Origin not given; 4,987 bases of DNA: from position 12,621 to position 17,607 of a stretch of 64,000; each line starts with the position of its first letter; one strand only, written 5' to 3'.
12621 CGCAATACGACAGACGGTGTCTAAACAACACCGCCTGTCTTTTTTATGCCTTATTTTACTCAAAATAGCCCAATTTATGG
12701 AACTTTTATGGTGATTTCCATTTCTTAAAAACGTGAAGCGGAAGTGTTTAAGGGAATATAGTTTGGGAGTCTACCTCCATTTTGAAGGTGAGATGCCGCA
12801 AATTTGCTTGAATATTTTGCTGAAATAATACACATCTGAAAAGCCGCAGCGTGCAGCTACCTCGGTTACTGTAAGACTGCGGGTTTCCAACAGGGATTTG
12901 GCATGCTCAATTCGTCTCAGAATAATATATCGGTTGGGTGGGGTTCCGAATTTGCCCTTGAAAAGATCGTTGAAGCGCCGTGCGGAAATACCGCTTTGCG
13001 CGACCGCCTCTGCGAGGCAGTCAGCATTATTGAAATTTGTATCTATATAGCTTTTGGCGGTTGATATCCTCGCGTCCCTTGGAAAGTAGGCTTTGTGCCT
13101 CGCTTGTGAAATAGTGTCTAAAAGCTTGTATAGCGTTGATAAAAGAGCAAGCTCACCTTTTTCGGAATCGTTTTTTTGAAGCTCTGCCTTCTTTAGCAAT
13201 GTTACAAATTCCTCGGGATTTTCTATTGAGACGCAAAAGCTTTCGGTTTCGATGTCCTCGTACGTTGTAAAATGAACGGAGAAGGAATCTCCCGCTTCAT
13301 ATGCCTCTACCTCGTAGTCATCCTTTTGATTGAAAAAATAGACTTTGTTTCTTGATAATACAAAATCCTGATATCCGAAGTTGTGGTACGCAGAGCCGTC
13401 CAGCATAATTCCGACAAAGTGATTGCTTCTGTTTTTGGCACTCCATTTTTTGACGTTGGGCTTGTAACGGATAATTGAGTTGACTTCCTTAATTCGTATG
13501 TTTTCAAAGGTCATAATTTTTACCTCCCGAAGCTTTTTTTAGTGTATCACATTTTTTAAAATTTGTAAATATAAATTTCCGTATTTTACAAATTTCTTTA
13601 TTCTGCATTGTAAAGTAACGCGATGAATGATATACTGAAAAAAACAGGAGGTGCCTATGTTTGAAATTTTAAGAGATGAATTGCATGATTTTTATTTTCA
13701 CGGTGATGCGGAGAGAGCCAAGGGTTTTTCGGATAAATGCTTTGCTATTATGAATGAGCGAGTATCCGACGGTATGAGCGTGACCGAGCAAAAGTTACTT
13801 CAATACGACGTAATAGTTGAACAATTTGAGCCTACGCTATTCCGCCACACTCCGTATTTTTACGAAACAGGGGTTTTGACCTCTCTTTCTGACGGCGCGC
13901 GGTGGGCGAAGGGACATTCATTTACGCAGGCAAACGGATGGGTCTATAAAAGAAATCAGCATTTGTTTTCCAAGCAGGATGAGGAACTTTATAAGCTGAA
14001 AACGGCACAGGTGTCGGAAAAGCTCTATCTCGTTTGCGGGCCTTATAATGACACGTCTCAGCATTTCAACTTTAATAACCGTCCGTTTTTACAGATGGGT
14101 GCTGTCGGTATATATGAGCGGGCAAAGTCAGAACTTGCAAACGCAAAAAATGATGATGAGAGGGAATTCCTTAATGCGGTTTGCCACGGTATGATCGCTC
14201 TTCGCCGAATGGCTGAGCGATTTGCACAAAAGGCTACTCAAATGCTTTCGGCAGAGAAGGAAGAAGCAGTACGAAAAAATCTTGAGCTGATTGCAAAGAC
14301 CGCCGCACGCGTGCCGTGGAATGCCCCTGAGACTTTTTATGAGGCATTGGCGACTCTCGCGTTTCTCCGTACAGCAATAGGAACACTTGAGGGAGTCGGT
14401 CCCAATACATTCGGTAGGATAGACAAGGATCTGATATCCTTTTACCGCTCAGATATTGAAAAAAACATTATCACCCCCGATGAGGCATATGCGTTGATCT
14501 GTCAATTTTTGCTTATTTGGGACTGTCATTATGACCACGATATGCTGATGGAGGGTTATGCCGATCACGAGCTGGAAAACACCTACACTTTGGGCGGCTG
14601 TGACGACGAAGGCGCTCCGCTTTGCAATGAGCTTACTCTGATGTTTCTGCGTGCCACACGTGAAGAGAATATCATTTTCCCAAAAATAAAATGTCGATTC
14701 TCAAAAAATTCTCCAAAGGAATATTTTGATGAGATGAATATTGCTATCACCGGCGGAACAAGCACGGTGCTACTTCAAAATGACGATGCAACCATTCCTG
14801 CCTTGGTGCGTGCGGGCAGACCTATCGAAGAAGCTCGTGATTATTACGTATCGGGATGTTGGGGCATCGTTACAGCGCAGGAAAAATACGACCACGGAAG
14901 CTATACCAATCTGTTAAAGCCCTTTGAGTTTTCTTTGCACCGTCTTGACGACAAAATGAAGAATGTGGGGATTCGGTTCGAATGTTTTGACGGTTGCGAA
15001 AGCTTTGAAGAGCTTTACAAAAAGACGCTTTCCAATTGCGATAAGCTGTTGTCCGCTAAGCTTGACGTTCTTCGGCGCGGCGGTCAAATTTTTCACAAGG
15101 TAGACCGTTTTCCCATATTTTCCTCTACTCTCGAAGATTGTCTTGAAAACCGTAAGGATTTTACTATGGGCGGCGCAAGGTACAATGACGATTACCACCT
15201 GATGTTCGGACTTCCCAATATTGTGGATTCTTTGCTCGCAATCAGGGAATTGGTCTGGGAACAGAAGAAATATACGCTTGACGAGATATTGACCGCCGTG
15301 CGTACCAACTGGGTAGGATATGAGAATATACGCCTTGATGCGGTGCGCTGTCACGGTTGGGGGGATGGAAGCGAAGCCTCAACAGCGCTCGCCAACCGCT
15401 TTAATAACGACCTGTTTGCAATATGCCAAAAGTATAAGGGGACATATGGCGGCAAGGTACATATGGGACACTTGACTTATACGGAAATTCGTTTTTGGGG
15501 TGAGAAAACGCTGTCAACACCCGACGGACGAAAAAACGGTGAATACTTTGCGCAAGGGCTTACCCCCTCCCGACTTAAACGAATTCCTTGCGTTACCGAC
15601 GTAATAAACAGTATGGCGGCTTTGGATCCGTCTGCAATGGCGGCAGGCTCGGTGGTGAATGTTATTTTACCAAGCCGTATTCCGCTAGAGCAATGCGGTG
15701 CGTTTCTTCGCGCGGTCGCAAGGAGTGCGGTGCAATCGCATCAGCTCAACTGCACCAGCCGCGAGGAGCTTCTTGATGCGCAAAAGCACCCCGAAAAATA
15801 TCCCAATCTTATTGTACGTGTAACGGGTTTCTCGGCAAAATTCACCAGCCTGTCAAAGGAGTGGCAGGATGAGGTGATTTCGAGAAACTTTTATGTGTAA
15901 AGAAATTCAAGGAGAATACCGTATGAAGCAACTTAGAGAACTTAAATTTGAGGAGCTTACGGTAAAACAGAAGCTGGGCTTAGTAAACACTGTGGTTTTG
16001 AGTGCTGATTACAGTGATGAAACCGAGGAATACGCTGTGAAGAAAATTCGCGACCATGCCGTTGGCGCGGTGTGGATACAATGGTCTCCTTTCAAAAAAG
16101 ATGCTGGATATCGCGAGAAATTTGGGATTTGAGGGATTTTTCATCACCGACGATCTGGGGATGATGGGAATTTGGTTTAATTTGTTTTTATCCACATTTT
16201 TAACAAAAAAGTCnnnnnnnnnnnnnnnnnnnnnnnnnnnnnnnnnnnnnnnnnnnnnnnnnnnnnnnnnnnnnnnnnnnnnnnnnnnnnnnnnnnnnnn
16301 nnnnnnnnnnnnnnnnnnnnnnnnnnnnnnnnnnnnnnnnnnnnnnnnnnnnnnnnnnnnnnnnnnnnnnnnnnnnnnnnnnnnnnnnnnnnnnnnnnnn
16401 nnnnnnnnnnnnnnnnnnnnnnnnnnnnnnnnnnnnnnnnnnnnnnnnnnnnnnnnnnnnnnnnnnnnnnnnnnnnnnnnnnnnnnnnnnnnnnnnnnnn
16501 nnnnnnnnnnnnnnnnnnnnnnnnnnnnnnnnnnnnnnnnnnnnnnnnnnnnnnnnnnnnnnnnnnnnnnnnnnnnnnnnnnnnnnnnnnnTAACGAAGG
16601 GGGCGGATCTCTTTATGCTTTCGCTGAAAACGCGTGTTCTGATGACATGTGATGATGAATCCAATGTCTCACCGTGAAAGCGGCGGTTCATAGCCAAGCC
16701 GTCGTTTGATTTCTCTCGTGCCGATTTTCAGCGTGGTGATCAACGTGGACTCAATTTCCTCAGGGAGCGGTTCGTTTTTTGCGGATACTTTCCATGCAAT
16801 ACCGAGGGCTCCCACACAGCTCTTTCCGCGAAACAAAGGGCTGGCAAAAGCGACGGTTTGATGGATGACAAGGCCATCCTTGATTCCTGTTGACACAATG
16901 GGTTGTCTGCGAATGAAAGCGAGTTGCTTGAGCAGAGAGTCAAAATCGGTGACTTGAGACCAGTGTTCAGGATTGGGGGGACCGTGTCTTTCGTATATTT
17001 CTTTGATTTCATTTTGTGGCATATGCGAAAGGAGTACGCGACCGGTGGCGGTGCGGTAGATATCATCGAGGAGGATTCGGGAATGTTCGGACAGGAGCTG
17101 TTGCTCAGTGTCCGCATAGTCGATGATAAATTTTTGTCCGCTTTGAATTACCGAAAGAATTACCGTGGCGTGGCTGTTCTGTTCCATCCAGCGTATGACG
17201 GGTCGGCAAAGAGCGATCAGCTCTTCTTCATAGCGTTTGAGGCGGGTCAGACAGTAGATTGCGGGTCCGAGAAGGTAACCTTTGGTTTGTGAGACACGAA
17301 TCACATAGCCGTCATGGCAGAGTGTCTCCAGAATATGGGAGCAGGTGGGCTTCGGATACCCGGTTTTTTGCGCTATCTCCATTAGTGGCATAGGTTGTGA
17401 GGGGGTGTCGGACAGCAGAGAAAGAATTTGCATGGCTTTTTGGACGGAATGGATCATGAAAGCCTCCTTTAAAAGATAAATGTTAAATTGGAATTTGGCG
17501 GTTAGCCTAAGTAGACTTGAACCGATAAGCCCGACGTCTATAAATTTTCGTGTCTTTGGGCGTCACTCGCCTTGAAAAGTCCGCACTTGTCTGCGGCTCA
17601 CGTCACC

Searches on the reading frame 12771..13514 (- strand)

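Call 10: search_protein_families(library=pfam, proteins=[window:12771-13514:-])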
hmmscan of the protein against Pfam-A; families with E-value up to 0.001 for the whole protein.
window:12771-13514:- (247 aa): 2 families
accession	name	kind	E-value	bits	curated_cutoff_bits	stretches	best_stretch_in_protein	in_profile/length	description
PF12833.13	HTH_18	-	2.3e-21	76.3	33.6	1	173-247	4-78/80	Helix-turn-helix domain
PF00165.29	HTH_AraC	-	1.1e-15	57.8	26.6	1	209-247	1-41/42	Bacterial regulatory helix-turn-helix proteins, AraC family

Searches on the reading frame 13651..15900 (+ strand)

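Call 10: search_protein_families(library=pfam, proteins=[window:13651-15900:+])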
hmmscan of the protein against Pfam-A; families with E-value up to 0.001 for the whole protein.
window:13651-15900:+ (749 aa): 2 families
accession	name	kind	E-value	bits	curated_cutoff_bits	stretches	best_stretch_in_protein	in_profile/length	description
PF02901.20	PFL-like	-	6.9e-90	302.9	24.3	1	130-611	151-641/647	Pyruvate formate lyase-like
PF01228.26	Gly_radical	-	7.8e-15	55.7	22.2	1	634-732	2-106/106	Glycine radical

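Call 79: search_protein_families(library=ncbifam, proteins=[window:13651-15900:+], max_evalue=0.00001)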
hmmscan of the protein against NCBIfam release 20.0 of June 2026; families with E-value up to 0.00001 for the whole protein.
window:13651-15900:+ (749 aa): 12 families
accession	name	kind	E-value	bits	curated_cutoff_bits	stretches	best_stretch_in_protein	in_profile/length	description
TIGR01774.1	PFL2-3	subfamily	3e-85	287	678.2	1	160-745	184-781/786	formate C-acetyltransferase/glycerol dehydratase family glycyl radical enzyme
NF043068.1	glycl_HYPD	equivalog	5.9e-73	246.2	1100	1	170-745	192-779/784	trans-4-hydroxy-L-proline dehydratase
TIGR04394.1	choline_CutC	equivalog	6.6e-72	243.2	1050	1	167-746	194-784/789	choline trimethylamine-lyase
NF048011.1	SfplDhtHpsGDes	equivalog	1.6e-70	238.4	1000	1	161-746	208-817/821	(2S)-3-sulfopropanediol dehydratase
NF048009.1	SfplDhtHpfGKleb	equivalog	6.9e-66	222.9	1000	1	115-745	161-819/824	(2S)-3-sulfopropanediol dehydratase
NF007437.0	PRK09983.1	equivalog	4e-62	210.4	1109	1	163-746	178-761/765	formate C-acetyltransferase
NF033715.1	glycyl_HPDL_Lrg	equivalog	8.4e-42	143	1150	3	175-404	273-508/901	4-hydroxyphenylacetate decarboxylase large subunit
NF033718.1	indole_decarb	equivalog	1.8e-41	142.3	1100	2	177-558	263-647/868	indoleacetate decarboxylase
NF038360.1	rad_fix_GrcA3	exception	2.7e-18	65.8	158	1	698-748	25-75/78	autonomous glycyl radical cofactor GrcA3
TIGR01255.1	pyr_form_ly_1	equivalog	8.3e-15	54.3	994.2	1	600-747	581-740/744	formate C-acetyltransferase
NF008341.1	PRK11127.1-1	equivalog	1.6e-12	47.2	145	1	698-748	27-77/80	autonomous glycyl radical cofactor GrcA2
TIGR04365.1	spare_glycyl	equivalog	1.5e-11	44.7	170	1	695-747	70-122/126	autonomous glycyl radical cofactor GrcA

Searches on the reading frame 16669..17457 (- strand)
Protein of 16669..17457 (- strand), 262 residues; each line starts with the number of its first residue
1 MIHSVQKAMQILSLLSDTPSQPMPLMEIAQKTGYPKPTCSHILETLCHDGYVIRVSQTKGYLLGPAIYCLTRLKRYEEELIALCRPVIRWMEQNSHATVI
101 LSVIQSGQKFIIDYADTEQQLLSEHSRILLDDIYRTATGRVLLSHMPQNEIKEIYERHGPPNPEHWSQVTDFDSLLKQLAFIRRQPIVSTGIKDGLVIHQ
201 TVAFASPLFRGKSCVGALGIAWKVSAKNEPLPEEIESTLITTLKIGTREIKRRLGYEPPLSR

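Call 10: search_protein_families(library=pfam, proteins=[window:16669-17457:-])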
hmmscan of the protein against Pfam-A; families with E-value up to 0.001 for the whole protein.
window:16669-17457:- (262 aa): 4 families
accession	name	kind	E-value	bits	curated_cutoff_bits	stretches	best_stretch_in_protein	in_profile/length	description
PF09339.16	HTH_IclR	-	5.6e-11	42.5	22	1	4-52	1-48/52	IclR helix-turn-helix domain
PF01614.24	IclR_C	-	4.8e-10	39.7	24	1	79-226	8-152/174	Bacterial transcriptional regulator IclR C-terminal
PF12802.13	MarR_2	-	1.8e-05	25.2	27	1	8-56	7-54/61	MarR family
PF13412.12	HTH_24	-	0.00048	20.1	21.9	0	10-52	7-47/48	Winged helix-turn-helix DNA-binding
